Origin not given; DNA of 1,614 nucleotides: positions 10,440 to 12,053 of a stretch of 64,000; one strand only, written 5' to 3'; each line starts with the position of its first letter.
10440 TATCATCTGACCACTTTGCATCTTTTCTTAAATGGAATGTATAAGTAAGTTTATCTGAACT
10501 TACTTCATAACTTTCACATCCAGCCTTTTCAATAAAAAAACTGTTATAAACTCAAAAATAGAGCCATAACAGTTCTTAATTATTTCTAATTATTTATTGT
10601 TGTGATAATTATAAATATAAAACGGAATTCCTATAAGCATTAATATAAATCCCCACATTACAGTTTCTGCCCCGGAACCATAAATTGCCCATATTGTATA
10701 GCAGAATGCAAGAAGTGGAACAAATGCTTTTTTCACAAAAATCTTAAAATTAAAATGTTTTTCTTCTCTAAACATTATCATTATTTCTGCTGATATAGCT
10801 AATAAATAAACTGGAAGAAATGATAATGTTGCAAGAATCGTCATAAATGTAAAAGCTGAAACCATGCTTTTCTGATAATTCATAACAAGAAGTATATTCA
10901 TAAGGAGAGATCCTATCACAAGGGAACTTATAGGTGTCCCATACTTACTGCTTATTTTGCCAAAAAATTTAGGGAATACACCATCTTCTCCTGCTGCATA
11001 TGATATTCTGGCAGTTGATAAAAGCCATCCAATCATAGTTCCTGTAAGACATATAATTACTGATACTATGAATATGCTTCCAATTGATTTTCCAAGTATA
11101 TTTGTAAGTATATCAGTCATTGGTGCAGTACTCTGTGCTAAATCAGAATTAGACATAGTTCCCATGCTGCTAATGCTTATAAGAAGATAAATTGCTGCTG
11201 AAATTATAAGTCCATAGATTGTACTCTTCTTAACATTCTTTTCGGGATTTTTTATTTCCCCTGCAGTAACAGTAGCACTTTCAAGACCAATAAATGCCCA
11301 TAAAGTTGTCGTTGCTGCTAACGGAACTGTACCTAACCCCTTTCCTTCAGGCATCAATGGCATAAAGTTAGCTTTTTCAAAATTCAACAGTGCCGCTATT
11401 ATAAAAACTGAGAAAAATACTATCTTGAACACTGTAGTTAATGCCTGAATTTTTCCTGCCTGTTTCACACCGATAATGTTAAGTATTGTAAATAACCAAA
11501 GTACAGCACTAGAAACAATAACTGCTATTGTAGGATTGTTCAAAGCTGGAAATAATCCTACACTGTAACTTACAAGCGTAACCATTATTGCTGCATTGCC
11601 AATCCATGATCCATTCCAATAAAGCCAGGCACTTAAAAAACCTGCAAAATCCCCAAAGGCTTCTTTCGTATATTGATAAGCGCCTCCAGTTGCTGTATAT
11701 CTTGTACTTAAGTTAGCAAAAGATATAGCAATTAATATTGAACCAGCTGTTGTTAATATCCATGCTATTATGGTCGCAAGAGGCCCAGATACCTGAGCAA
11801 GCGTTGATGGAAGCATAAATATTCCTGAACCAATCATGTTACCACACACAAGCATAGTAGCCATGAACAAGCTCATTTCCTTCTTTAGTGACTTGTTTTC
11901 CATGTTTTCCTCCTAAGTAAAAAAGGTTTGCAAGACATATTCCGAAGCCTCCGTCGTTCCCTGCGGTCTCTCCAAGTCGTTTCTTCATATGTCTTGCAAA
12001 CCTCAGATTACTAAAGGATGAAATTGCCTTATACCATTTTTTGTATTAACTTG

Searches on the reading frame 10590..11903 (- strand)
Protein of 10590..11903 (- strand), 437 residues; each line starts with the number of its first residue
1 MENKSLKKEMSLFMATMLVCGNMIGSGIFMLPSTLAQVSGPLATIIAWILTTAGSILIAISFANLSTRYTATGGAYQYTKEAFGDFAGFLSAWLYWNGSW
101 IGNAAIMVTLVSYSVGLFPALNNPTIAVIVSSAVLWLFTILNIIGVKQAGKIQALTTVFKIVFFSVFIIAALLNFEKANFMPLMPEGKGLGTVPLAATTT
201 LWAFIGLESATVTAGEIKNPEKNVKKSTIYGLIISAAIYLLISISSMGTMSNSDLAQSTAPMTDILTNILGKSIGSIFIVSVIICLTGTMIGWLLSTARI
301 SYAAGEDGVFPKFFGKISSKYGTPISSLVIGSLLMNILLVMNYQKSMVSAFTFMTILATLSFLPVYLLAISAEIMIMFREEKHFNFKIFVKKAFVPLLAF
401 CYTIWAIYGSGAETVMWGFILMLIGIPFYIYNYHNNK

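Call 18: search_protein_families(library=pfam, proteins=[window:10590-11903:-])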
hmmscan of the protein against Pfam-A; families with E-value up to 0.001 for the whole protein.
window:10590-11903:- (437 aa): 4 families
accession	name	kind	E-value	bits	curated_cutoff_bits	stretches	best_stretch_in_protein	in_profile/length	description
PF13520.12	AA_permease_2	-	7.5e-53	180.4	27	1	11-412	2-409/427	Amino acid permease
PF00324.27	AA_permease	-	1e-42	146.9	24.6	1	16-405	3-410/470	Amino acid permease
PF03845.19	Spore_permease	-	4.4e-11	42.6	23.4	1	11-298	3-286/321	Spore germination protein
PF03222.19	Trp_Tyr_perm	-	7.5e-08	32.3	22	1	8-279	1-273/393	Tryptophan/tyrosine permease family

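Call 26: find_encoding_contigs(protein=window:10590-11903:-, flank=3000, max_places=10)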
Protein window:10590-11903:- (437 aa): 23 contigs read that carry it; 10 places shown.
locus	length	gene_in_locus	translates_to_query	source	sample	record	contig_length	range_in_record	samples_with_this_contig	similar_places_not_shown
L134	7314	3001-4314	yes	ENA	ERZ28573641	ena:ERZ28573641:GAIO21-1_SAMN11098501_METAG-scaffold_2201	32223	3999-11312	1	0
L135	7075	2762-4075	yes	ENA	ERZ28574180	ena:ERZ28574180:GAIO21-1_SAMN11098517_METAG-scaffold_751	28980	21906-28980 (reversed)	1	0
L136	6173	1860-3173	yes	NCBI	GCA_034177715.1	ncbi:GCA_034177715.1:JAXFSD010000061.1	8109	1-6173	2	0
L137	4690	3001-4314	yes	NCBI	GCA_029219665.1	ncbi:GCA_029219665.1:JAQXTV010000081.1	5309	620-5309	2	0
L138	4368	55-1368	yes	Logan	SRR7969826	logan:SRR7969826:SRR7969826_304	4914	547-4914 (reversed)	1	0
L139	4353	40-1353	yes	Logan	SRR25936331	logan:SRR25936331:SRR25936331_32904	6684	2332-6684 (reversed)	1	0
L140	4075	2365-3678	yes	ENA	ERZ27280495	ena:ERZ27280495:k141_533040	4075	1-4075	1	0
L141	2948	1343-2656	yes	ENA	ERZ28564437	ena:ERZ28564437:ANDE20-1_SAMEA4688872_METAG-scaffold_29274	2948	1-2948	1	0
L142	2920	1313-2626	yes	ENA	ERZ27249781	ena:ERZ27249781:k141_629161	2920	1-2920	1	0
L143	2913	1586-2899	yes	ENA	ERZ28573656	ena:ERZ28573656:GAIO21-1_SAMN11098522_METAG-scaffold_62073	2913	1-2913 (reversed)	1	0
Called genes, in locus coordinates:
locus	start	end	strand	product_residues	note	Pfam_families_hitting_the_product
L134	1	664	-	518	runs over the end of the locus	PF02463:SMC_N (faint), PF13555:AAA_29 (faint), PF00005:ABC_tran, PF13304:AAA_21 (faint), PF12848:ABC_tran_Xtn, PF00005:ABC_tran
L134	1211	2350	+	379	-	PF01594:AI-2E_transport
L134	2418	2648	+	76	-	-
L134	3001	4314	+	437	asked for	PF00324:AA_permease, PF03222:Trp_Tyr_perm, PF03845:Spore_permease, PF13520:AA_permease_2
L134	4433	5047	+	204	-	PF00496:SBP_bac_5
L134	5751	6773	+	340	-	PF00496:SBP_bac_5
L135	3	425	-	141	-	?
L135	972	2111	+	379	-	PF01594:AI-2E_transport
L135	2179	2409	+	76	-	-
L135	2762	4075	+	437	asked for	PF00324:AA_permease, PF03222:Trp_Tyr_perm, PF03845:Spore_permease, PF13520:AA_permease_2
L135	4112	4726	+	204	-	PF00496:SBP_bac_5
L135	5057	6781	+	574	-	PF00496:SBP_bac_5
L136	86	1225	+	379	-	PF01594:AI-2E_transport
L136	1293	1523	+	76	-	-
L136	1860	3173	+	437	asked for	PF00324:AA_permease, PF03222:Trp_Tyr_perm, PF03845:Spore_permease, PF13520:AA_permease_2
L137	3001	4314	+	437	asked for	PF00324:AA_permease, PF03222:Trp_Tyr_perm, PF03845:Spore_permease, PF13520:AA_permease_2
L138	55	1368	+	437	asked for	PF00324:AA_permease, PF03222:Trp_Tyr_perm, PF03845:Spore_permease, PF13520:AA_permease_2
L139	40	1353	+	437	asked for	PF00324:AA_permease, PF03222:Trp_Tyr_perm, PF03845:Spore_permease, PF13520:AA_permease_2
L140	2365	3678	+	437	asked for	PF00324:AA_permease, PF03222:Trp_Tyr_perm, PF03845:Spore_permease, PF13520:AA_permease_2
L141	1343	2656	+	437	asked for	PF00324:AA_permease, PF03222:Trp_Tyr_perm, PF03845:Spore_permease, PF13520:AA_permease_2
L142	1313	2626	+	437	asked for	PF00324:AA_permease, PF03222:Trp_Tyr_perm, PF03845:Spore_permease, PF13520:AA_permease_2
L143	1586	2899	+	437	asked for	PF00324:AA_permease, PF03222:Trp_Tyr_perm, PF03845:Spore_permease, PF13520:AA_permease_2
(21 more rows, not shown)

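Call 28: find_homologous_proteins(query=window:10590-11903:-, max_evalue=1e-60)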
Query window:10590-11903:- (437 aa): 2406 proteins with E <= 1e-60 among 8000 candidates; the best 120 are listed.
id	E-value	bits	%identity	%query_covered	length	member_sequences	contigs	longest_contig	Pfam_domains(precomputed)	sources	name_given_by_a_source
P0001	7.1e-274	926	100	100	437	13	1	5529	PF13520.13,PF00324.28,PF03845.20,PF03222.20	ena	-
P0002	1.1e-263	893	94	100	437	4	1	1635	PF13520.13,PF00324.28,PF03845.20,PF03222.20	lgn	-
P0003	1.0e-224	764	79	100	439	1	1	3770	PF13520.13,PF00324.28,PF03845.20,PF03222.20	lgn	-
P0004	3.5e-224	763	79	100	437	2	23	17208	PF13520.13,PF00324.28,PF03845.20,PF03222.20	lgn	-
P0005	1.4e-221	754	78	100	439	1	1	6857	PF13520.13,PF00324.28,PF03845.20,PF03222.20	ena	-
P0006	1.5e-221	754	77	100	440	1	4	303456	PF13520.13,PF00324.28,PF03845.20,PF03222.20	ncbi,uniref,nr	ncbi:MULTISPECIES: amino acid permease [Clostridium]|uniref:Amino acid permease n=1 Tax=Clostridium 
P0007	2.0e-221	754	77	100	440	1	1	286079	PF13520.13,PF00324.28,PF03845.20,PF03222.20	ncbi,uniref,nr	ncbi:amino acid permease [Clostridium sp. ZBS2]|uniref:APC family permease n=1 Tax=Clostridium sp. Z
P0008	2.4e-221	753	78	100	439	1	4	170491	PF13520.13,PF00324.28,PF03845.20,PF03222.20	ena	-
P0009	2.7e-221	753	78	100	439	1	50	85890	PF13520.13,PF00324.28,PF03845.20,PF03222.20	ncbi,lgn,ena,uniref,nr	ncbi:APC family permease [uncultured Clostridium sp.]|uniref:APC family permease n=1 Tax=uncultured 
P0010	2.8e-221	753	78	100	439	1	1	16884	PF13520.13,PF00324.28,PF03845.20,PF03222.20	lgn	-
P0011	2.9e-221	753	78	100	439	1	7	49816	PF13520.13,PF00324.28,PF03845.20,PF03222.20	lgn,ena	-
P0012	3.6e-221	753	78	100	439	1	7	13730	PF13520.13,PF00324.28,PF03845.20,PF03222.20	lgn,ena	-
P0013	3.8e-221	753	78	100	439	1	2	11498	PF13520.13,PF00324.28,PF03845.20,PF03222.20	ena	-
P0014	3.9e-221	753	77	100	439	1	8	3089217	PF13520.13,PF00324.28,PF03845.20,PF03222.20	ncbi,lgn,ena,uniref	ncbi:APC family permease [Clostridium sp.]|uniref:APC family permease n=1 Tax=Clostridium sp. TaxID=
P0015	4.7e-221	752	77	100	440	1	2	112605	PF13520.13,PF00324.28,PF03845.20,PF03222.20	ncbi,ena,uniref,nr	ncbi:amino acid permease [Clostridium sp. ZBS15]|uniref:APC family permease n=1 Tax=Clostridium sp. 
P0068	2.4e-216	737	75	100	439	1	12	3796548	PF13520.13,PF00324.28,PF03845.20,PF03222.20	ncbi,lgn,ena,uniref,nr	ncbi:APC family permease [Clostridium nigeriense]|uniref:APC family permease n=1 Tax=Clostridium nig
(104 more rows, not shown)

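Call 29: find_encoding_contigs(protein=P0004, flank=10000, max_places=3)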
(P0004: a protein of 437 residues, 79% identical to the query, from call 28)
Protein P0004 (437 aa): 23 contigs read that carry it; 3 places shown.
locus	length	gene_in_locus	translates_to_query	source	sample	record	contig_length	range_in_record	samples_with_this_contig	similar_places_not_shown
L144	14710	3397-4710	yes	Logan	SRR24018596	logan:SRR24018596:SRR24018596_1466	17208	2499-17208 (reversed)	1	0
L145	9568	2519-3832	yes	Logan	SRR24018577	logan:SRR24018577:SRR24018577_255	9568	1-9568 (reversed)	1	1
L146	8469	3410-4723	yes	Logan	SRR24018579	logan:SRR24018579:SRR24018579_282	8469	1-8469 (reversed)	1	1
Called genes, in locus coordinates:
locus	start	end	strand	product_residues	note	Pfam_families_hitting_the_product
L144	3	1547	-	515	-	?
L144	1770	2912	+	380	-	PF01594:AI-2E_transport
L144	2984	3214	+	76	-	-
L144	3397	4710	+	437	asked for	PF00324:AA_permease, PF03222:Trp_Tyr_perm, PF03845:Spore_permease, PF13520:AA_permease_2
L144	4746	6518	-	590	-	PF06050:HGD-D, PF01869:BcrAD_BadFG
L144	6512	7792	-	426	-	PF06050:HGD-D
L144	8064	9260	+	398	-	PF03616:Glt_symporter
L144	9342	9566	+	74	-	-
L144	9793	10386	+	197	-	PF02660:G3P_acyltransf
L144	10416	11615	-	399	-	PF00148:Oxidored_nitro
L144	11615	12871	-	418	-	PF00148:Oxidored_nitro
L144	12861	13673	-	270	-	PF02463:SMC_N, PF00005:ABC_tran, PF09818:ABC_ATPase (faint), PF13304:AAA_21 (faint)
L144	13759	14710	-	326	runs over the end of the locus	PF01032:FecCD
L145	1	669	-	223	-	?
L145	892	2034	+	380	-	PF01594:AI-2E_transport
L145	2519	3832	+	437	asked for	PF00324:AA_permease, PF03222:Trp_Tyr_perm, PF03845:Spore_permease, PF13520:AA_permease_2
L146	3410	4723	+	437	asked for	PF00324:AA_permease, PF03222:Trp_Tyr_perm, PF03845:Spore_permease, PF13520:AA_permease_2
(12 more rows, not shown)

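Call 30: find_encoding_contigs(protein=P0014, flank=10000, max_places=3)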
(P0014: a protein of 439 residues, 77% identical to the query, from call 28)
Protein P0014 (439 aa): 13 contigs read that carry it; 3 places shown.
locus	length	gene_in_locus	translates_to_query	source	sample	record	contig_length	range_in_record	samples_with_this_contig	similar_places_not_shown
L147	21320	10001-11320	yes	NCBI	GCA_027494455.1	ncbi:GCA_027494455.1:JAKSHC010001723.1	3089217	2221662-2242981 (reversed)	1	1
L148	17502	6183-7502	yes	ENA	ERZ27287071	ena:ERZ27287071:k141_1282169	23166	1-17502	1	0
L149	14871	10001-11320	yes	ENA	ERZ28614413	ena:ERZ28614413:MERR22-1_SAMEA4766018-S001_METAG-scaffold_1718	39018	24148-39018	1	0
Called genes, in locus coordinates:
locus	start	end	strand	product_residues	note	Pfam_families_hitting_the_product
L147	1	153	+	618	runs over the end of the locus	PF00990:GGDEF, PF00563:EAL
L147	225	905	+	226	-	PF17802:SpaA (faint)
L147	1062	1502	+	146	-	PF00692:dUTPase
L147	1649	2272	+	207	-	PF04199:Cyclase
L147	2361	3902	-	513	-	PF00989:PAS (faint), PF14598:PAS_11 (faint), PF08447:PAS_3, PF13426:PAS_9 (weak), PF00512:HisKA, PF02518:HATPase_c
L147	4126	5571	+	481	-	PF27120:YybI_C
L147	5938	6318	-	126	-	PF00903:Glyoxalase, PF13669:Glyoxalase_4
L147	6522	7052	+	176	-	PF14595:Thioredoxin_9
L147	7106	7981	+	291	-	PF04055:Radical_SAM, PF13186:SPASM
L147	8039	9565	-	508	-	PF25852:DUF6242_C (faint)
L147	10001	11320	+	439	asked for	PF00324:AA_permease, PF03222:Trp_Tyr_perm (weak), PF03845:Spore_permease, PF13520:AA_permease_2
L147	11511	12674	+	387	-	PF01594:AI-2E_transport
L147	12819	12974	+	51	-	PF13451:zf_Tbcl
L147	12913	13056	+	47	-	-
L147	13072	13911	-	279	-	PF25060:ARM_TT21_2nd (faint), PF07719:TPR_2 (faint), PF13181:TPR_8 (faint), PF00515:TPR_1 (faint), PF13424:TPR_12 (faint), PF13428:TPR_14 (faint), PF14559:TPR_19 (faint)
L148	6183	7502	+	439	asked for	PF00324:AA_permease, PF03222:Trp_Tyr_perm (weak), PF03845:Spore_permease, PF13520:AA_permease_2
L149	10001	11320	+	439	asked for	PF00324:AA_permease, PF03222:Trp_Tyr_perm (weak), PF03845:Spore_permease, PF13520:AA_permease_2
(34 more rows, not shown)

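Call 31: find_encoding_contigs(protein=P0068, flank=10000, max_places=3)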
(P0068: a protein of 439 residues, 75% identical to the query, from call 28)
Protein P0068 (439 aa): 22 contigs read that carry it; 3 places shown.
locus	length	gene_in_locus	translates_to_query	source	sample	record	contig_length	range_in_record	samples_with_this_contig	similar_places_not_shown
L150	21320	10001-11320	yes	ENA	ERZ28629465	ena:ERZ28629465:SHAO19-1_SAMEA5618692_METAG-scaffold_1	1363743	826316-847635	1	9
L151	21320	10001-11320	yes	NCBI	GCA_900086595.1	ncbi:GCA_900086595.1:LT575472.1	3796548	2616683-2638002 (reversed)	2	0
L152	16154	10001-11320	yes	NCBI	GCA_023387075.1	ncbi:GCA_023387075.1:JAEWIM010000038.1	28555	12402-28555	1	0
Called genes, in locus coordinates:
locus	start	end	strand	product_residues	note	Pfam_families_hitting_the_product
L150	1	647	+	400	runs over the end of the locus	PF00890:FAD_binding_2 (weak), PF01134:GIDA (faint), PF01266:DAO (faint), PF01946:Thi4 (faint), PF03486:HI0933_like, PF07992:Pyr_redox_2 (faint), PF12831:FAD_oxidored, PF22780:HI0933_like_1st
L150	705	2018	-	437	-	PF12229:PG_binding_4, PF04294:VanW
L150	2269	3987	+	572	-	PF00672:HAMP (faint), PF00015:MCPsignal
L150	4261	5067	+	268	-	PF01545:Cation_efflux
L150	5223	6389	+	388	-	PF05384:DegS, PF07730:HisKA_3, PF02518:HATPase_c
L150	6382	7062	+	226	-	PF00072:Response_reg, PF00196:GerE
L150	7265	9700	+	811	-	PF00403:HMA, PF00122:E1-E2_ATPase, PF00702:Hydrolase, PF08282:Hydrolase_3 (faint)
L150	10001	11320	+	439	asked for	PF00324:AA_permease, PF03222:Trp_Tyr_perm, PF03845:Spore_permease, PF13520:AA_permease_2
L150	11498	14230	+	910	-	PF01047:MarR (faint), PF01978:TrmB (weak), PF00158:Sigma54_activat, PF00004:AAA (weak), PF07728:AAA_5 (weak), PF00874:PRD, PF03610:EIIA-man, PF00874:PRD, +2 more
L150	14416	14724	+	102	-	PF02302:PTS_IIB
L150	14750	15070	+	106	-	PF02255:PTS_IIA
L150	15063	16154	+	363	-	PF19200:MupG_N, PF05913:MupG_C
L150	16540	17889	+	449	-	PF02378:PTS_EIIC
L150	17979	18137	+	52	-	-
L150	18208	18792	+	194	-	-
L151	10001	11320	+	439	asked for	PF00324:AA_permease, PF03222:Trp_Tyr_perm, PF03845:Spore_permease, PF13520:AA_permease_2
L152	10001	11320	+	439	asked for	PF00324:AA_permease, PF03222:Trp_Tyr_perm, PF03845:Spore_permease, PF13520:AA_permease_2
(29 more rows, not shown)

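Call 54: find_encoding_contigs(protein=P0002, flank=3000, max_places=5)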
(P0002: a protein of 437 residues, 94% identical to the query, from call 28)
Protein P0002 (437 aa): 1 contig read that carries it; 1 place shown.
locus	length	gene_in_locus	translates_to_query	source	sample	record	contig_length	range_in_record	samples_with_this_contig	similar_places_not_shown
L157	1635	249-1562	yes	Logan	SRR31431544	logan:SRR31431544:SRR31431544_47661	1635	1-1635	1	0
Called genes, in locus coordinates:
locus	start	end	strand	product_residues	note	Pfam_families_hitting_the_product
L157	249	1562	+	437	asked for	PF00324:AA_permease, PF03222:Trp_Tyr_perm, PF03845:Spore_permease, PF13520:AA_permease_2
